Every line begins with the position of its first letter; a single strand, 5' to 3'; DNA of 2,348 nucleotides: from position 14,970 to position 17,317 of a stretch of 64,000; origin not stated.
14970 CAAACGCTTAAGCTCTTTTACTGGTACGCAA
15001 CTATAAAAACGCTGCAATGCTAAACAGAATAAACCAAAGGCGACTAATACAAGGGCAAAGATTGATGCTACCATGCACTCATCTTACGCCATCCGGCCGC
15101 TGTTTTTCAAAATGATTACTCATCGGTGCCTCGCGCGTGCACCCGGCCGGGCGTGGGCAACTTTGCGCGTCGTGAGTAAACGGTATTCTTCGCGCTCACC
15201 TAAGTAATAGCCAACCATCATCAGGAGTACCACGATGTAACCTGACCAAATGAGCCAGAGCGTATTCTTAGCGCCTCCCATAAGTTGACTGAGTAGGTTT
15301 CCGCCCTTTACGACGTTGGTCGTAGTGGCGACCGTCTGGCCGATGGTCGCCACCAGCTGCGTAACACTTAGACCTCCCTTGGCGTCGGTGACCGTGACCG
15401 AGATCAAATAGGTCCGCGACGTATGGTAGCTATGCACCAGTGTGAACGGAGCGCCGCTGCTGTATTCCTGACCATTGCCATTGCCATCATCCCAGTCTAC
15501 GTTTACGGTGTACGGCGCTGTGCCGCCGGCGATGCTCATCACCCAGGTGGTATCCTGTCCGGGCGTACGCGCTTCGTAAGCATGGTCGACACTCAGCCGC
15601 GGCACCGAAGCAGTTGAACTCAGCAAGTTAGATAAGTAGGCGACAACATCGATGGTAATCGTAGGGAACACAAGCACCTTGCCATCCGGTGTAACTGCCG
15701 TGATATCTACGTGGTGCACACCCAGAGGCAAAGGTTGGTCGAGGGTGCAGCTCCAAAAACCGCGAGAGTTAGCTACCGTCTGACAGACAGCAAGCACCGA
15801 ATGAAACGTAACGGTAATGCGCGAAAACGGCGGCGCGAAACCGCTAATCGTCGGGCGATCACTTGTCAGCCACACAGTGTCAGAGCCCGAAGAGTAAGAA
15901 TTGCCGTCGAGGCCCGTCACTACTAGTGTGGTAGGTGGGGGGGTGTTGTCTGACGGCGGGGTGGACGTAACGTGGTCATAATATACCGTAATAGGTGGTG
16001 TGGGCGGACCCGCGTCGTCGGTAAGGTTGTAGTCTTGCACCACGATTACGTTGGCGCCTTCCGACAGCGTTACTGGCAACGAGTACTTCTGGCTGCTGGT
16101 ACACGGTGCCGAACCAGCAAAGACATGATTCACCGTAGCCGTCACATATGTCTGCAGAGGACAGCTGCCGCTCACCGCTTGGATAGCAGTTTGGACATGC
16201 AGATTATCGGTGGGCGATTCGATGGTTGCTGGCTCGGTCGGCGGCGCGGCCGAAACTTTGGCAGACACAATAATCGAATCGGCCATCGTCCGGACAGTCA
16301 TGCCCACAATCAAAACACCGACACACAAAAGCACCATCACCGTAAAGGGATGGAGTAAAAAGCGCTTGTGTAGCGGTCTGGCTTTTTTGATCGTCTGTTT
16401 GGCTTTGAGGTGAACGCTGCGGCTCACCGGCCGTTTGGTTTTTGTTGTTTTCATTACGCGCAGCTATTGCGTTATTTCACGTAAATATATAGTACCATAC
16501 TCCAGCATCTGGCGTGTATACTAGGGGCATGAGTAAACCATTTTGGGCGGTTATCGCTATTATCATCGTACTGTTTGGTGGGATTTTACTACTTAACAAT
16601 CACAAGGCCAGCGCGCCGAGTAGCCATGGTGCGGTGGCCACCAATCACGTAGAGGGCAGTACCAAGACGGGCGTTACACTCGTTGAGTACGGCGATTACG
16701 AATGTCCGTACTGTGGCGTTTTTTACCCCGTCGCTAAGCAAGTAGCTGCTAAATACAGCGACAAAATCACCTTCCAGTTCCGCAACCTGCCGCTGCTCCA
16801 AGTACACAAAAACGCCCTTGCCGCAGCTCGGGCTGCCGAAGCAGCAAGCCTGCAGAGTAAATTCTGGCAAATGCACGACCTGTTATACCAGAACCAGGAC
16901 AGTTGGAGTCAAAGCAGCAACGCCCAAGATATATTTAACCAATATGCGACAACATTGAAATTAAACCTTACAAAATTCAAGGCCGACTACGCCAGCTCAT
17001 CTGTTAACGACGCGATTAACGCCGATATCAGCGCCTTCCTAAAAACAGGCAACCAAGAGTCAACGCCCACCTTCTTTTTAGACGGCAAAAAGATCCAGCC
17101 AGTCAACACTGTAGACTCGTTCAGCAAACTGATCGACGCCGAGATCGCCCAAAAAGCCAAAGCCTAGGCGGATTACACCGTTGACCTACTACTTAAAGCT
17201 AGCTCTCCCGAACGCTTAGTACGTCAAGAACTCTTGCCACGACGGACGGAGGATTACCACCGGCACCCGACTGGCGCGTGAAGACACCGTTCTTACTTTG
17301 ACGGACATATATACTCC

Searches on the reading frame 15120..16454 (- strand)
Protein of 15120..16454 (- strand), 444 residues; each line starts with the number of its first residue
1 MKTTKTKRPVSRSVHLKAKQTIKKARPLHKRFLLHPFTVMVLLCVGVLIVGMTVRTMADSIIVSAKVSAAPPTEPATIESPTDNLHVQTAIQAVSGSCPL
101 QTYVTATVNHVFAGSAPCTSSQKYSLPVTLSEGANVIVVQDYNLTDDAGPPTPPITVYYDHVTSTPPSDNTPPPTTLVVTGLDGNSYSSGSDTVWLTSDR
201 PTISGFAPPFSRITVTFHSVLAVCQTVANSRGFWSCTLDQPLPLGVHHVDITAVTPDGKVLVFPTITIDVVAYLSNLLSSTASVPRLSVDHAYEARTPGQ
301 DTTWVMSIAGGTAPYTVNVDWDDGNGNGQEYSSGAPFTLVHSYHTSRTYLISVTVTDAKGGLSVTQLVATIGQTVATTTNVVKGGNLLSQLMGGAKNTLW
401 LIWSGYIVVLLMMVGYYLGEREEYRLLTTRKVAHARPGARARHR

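Call 5: search_protein_families(library=pfam, proteins=[window:15120-16454:-], max_evalue=0.1)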
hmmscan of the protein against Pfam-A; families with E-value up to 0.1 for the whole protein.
window:15120-16454:- (444 aa): 4 families
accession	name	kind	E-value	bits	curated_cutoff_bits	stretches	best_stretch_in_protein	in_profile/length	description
PF09136.16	Glucodextran_B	-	7.8e-05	23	27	1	77-141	4-65/83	Glucodextranase, domain B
PF19077.6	Big_13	-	0.0095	16.9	27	1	196-259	24-89/102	Bacterial Ig-like domain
PF17936.7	Big_6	-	0.019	15.7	27.6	0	195-245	9-59/83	Bacterial Ig domain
PF00801.26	PKD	-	0.03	14.8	23.5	1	313-364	26-74/80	PKD domain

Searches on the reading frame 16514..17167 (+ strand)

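Call 5: search_protein_families(library=pfam, proteins=[window:16514-17167:+], max_evalue=0.1)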
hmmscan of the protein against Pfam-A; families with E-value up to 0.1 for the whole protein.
window:16514-17167:+ (217 aa): 5 families
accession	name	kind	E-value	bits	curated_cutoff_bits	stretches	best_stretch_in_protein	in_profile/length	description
PF13462.12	Thioredoxin_4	-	6.6e-28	98.4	23.2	1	43-209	4-165/165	Thioredoxin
PF01323.26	DSBA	-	8.8e-11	42.4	25.6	1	55-207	1-190/191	DSBA-like thioredoxin domain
PF13743.12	Thioredoxin_5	-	7.4e-05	23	27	1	104-173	77-148/186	Thioredoxin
PF18650.6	IMPa_N_2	-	0.033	14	25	0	110-147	155-192/200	Immunomodulating metalloprotease N-terminal domain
PF13098.12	Thioredoxin_2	-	0.088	13.6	27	0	56-195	9-86/104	Thioredoxin-like domain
